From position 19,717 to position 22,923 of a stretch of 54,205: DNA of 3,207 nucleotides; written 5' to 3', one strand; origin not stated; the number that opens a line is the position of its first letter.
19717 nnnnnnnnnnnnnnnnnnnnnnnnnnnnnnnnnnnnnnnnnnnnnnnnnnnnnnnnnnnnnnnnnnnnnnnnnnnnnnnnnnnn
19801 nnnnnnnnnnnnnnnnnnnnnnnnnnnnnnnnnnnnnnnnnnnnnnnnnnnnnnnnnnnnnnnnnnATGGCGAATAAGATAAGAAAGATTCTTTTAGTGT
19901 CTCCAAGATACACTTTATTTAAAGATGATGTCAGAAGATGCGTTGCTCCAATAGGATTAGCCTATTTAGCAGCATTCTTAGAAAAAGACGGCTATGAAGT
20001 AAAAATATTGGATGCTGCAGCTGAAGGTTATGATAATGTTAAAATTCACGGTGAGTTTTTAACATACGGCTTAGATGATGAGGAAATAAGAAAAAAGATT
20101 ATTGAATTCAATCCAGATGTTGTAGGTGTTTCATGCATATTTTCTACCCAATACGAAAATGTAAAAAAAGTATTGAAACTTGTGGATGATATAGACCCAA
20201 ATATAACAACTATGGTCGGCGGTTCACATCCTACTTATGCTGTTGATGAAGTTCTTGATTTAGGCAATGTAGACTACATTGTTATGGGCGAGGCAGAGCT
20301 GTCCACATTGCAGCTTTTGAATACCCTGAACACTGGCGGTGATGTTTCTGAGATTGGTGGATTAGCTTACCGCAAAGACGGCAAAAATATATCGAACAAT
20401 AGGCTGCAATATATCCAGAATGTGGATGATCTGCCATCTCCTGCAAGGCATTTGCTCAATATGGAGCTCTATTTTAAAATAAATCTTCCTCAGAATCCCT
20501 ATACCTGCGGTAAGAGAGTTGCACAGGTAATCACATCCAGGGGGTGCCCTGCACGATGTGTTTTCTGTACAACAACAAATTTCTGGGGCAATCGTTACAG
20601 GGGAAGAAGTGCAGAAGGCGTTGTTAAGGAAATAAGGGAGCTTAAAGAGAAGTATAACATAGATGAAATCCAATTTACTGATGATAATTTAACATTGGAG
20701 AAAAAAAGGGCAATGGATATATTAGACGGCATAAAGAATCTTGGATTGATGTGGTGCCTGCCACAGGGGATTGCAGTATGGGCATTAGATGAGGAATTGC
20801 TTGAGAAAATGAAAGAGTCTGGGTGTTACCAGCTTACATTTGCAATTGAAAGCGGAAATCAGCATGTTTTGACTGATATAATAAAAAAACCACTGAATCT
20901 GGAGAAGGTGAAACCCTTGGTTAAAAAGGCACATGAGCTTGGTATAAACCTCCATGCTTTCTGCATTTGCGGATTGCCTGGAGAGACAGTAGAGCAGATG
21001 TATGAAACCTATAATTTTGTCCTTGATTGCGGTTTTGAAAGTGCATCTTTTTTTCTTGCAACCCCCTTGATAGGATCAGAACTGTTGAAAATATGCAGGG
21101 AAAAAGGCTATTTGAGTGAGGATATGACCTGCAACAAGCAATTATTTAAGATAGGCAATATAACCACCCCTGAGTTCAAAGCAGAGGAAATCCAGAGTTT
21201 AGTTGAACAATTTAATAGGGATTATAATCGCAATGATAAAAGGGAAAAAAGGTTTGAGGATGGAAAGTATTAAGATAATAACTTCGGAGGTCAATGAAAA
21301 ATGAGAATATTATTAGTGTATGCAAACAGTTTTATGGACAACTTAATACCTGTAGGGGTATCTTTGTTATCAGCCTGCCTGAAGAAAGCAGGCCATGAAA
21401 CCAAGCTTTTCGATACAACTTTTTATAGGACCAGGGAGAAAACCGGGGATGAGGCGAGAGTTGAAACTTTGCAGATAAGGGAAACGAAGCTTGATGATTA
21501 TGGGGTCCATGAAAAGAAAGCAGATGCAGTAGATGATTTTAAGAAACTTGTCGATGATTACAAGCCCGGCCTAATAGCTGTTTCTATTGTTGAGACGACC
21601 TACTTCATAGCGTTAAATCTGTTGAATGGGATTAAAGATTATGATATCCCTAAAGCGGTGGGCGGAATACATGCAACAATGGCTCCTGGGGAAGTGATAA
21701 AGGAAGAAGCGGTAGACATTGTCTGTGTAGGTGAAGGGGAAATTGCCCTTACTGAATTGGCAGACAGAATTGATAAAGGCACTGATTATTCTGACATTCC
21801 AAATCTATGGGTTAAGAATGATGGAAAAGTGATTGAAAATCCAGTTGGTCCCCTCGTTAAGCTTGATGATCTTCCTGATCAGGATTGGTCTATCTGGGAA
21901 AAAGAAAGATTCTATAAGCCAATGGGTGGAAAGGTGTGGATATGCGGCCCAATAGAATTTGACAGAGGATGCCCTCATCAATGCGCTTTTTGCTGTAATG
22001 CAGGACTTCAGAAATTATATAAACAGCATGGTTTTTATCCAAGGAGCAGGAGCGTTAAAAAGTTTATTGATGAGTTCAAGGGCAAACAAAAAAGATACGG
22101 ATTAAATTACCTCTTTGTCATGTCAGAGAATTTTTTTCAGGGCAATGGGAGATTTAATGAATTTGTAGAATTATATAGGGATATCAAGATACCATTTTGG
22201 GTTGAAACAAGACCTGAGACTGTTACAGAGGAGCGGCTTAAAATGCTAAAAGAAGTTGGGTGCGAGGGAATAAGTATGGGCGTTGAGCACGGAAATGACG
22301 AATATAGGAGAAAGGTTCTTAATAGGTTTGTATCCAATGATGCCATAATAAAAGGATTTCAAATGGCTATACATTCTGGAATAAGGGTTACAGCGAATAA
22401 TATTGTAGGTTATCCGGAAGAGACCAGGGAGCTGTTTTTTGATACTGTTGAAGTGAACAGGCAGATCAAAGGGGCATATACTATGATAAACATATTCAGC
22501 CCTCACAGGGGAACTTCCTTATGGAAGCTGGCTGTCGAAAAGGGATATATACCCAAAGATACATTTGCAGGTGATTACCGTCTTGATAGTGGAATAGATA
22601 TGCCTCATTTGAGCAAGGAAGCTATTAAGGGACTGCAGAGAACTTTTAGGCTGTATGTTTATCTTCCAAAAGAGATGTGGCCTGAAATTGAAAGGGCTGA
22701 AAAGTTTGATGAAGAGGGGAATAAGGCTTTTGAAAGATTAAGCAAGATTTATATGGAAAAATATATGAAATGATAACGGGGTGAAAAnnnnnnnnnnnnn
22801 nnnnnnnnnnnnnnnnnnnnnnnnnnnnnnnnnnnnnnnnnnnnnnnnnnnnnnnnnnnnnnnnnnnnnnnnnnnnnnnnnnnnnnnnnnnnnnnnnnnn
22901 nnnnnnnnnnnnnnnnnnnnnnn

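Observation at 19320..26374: Fosfomycin-type CMP-phosphonate cassette (Fom1/Fom2/FomC/Fom3 logic) embedded in an archaeal surface-glycan island, with no antibiotic-finishing enzymes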

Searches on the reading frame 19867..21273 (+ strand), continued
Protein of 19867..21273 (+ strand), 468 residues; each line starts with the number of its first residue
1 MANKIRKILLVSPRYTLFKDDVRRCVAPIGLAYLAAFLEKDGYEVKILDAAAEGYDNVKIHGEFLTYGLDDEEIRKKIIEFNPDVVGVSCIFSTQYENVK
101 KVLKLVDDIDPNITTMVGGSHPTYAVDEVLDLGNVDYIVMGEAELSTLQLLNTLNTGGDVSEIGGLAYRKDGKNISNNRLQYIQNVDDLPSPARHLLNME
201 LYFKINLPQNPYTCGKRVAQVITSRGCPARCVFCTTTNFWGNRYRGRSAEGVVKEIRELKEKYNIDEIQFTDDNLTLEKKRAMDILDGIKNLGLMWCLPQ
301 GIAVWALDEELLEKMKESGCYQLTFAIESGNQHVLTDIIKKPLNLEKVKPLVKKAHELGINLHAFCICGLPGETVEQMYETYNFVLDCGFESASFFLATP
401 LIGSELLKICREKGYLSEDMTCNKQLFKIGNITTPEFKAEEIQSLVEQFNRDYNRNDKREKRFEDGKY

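Call 54: find_encoding_contigs(protein=P0213, flank=8000, max_places=1)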
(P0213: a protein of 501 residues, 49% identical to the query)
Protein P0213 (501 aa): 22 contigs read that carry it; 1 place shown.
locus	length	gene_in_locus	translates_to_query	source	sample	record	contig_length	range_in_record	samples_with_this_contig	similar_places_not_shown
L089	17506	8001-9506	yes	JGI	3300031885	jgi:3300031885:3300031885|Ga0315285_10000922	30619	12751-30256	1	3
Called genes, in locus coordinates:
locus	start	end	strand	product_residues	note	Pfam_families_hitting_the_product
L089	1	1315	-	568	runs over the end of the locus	PF02366:PMT, PF13231:PMT_2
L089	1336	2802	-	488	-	PF04055:Radical_SAM, PF13186:SPASM (faint)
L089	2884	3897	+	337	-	PF04055:Radical_SAM, PF13186:SPASM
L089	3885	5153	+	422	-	PF13439:Glyco_transf_4, PF00534:Glycos_transf_1, PF13692:Glyco_trans_1_4, PF13524:Glyco_trans_1_2 (weak)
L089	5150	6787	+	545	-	PF13231:PMT_2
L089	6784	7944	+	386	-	PF01075:Glyco_transf_9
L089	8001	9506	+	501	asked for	PF02310:B12-binding, PF04055:Radical_SAM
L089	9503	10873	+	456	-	PF02310:B12-binding, PF04055:Radical_SAM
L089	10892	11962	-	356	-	PF00657:Lipase_GDSL, PF13472:Lipase_GDSL_2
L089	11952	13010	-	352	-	PF00657:Lipase_GDSL, PF13472:Lipase_GDSL_2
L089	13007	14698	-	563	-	PF02543:Carbam_trans_N, PF00814:TsaD (weak), PF16861:Carbam_trans_C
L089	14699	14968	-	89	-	-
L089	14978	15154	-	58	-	PF19451:DUF5989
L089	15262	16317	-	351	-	PF00535:Glycos_transf_2, PF26629:GT2_TM_C (faint)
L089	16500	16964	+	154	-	-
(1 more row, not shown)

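Call 72: find_related_loci(query=A4, collection=metagenome_contigs, flank=10000)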
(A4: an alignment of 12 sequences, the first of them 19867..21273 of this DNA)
Query A4 (468 aa) in metagenome_contigs; peptide patterns used: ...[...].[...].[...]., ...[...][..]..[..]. (x = any residue, [..] = any of these).
600 stretches matched a pattern (row limit reached: there are more); 546 encode a relative of the query (tblastn E <= 1e-3); the best 80 are kept; 80 distinct loci.
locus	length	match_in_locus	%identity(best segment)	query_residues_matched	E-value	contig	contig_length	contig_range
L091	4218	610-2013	69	1-468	0e+0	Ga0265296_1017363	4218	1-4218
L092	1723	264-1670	67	1-468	0e+0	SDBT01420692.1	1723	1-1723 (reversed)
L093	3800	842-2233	66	5-468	0e+0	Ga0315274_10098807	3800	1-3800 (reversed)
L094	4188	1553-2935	59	1-460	0e+0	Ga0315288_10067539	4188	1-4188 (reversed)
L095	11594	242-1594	56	7-451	3e-167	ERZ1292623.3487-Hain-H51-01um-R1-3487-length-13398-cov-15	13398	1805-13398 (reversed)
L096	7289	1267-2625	57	4-450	3e-166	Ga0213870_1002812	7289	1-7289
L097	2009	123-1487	54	2-454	2e-179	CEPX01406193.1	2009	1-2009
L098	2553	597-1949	46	1-448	5e-150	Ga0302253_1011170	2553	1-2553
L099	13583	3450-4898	44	4-460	2e-133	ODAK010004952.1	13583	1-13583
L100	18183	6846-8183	47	6-449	8e-133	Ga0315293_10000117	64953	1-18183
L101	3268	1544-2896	45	1-448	3e-134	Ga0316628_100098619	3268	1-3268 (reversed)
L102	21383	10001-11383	69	5-465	0e+0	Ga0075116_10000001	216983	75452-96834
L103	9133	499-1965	42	2-459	8e-126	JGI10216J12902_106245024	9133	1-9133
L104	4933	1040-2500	44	4-459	3e-123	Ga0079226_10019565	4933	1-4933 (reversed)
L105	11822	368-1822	42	2-460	1e-121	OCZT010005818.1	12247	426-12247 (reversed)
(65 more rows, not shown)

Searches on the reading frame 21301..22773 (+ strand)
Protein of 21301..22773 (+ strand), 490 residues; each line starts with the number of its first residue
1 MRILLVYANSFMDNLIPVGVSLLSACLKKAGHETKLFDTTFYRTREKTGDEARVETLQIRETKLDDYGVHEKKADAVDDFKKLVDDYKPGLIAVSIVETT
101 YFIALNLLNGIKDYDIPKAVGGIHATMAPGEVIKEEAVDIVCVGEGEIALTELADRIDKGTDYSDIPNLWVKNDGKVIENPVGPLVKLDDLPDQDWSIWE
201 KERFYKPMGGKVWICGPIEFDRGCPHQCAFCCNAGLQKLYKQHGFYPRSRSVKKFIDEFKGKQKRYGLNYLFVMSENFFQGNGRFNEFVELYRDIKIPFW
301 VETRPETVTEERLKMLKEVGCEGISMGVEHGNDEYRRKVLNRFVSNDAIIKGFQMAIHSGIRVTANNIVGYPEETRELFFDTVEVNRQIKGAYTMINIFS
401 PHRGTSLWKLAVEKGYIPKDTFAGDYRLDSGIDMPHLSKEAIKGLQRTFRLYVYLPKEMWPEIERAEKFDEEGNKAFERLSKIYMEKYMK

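Call 3: search_protein_families(library=pfam, proteins=[window:21301-22773:+], max_evalue=0.01)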
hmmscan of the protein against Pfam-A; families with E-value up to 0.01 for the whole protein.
window:21301-22773:+ (490 aa): 2 families
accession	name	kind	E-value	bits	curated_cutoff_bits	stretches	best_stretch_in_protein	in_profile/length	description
PF04055.27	Radical_SAM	-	3.6e-21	76.5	29.5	1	220-383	3-163/166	Radical SAM superfamily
PF02310.24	B12-binding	-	4.7e-14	52.7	32.1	1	8-153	5-120/121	B12 binding domain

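Call 4: search_protein_families(library=ncbifam, proteins=[window:21301-22773:+], max_evalue=0.01)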
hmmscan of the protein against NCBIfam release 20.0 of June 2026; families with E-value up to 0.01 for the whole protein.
window:21301-22773:+ (490 aa): 39 families (the best 25 are shown)
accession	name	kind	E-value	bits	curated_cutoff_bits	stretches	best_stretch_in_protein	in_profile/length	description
TIGR02026.1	BchE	equivalog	3.1e-33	115.4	481.35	1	80-427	55-402/497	magnesium-protoporphyrin IX monomethyl ester anaerobic oxidative cyclase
TIGR04013.1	B12_SAM_MJ_1487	hypoth_equivalog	2.3e-28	99.2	251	1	70-411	25-357/382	TIGR04013 family B12-binding domain/radical SAM domain-containing protein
TIGR04072.2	rSAM_ladder_B12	equivalog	5.6e-28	97.8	360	1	3-469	2-431/443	lipid biosynthesis B12-binding/radical SAM protein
TIGR03471.1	HpnJ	equivalog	7.1e-28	97.7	577.6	1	76-481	58-460/472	hopanoid biosynthesis associated radical SAM protein HpnJ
NF050148.1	rSAM_ApyD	equivalog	3.9e-24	85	750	1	87-457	73-434/645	RiPP biosynthesis radical SAM protein ApyD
TIGR04014.1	B12_SAM_MJ_0865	equivalog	1.9e-20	73.1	360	1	82-414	32-361/434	methyl-coenzyme M reductase glutamine C-methyltransferase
TIGR03975.1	rSAM_ocin_1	subfamily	3.8e-20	71.9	281.85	1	79-385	119-426/606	RiPP maturation radical SAM C-methyltransferase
TIGR04367.1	HpnR_B12_rSAM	equivalog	1.2e-19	70.2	650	1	76-411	48-373/490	hopanoid C-3 methylase HpnR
NF033070.1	rSAM_AprD4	equivalog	8.3e-18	64.5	500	1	220-420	201-399/456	AprD4 family radical SAM diol-dehydratase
TIGR04479.1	bcpD_PhpK_rSAM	subfamily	9.3e-17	60.6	600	1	144-390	178-410/504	PhpK family radical SAM P-methyltransferase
TIGR04295.1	B12_rSAM_oligo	hypoth_equivalog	1.2e-16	60.5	400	1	106-339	92-312/422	TIGR04295 family B12-binding domain-containing radical SAM protein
TIGR04385.1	B12_rSAM_cofa1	equivalog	6.1e-16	58.7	450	1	8-382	7-357/438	B12 lower ligand biosynthesis radical SAM protein BzaD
NF038361.1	rSAM_Sden_1168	equivalog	3.4e-14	52.3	575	1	13-420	81-482/560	Sden_1168 family B12-binding radical SAM P-methyltransferase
TIGR04190.1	B12_SAM_Ta0216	equivalog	9.3e-14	50.9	500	1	109-393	101-398/554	TIGR04190 family B12-binding domain/radical SAM domain protein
TIGR04428.1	B12_rSAM_trp_MT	equivalog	2.9e-08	32.6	500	1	298-386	302-395/558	tryptophan 2-C-methyltransferase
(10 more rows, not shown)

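Call 11: search_solved_structures(query=window:21301-22773:+, max_evalue=0.001)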
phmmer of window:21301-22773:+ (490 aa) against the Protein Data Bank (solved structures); distinct sequences matched with E-value up to 0.001: 4.
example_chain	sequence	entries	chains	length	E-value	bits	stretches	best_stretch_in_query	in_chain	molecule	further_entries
6fd2_B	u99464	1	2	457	1.8e-16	63.1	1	219-419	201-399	Putative apramycin biosynthetic oxidoreductase 4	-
9ccb_A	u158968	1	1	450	4.3e-11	45.4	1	82-408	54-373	Radical SAM core domain-containing protein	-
7kdx_A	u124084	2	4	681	1.8e-06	30.2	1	116-232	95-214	Methyltransferase TokK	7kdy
6wte_A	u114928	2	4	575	6.5e-05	25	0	115-174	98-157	B12-binding domain-containing protein | Tryptophan-C2-methyltransferase containing B12-binding domain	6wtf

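Call 93: search_protein_representatives(protein=window:21301-22773:+)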
Query: 490 residues. Proteins with E-value up to 0.001 (for the whole library): 35891; up to 1e-10: 18814; up to 1e-30: 2270. The best 150 are listed.
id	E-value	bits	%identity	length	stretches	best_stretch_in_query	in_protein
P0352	4.3e-155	533.7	47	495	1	2-489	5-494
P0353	8.0e-149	513.0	48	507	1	2-490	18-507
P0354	1.7e-134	465.7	58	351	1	2-349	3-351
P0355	8.7e-131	453.5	44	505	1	2-487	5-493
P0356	4.7e-130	451.1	68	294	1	208-489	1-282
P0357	5.2e-120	417.9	41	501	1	1-485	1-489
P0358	8.3e-120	417.3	42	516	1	2-485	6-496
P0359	6.6e-117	407.7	40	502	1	1-484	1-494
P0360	1.8e-116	406.2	41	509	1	2-488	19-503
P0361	1.8e-116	406.2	40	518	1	1-488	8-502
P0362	5.3e-115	401.4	40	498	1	2-489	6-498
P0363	4.0e-113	395.2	39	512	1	2-484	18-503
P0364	2.8e-112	392.4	40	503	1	2-488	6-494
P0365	8.6e-112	390.8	41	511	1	1-490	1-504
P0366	1.8e-111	389.8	40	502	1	2-489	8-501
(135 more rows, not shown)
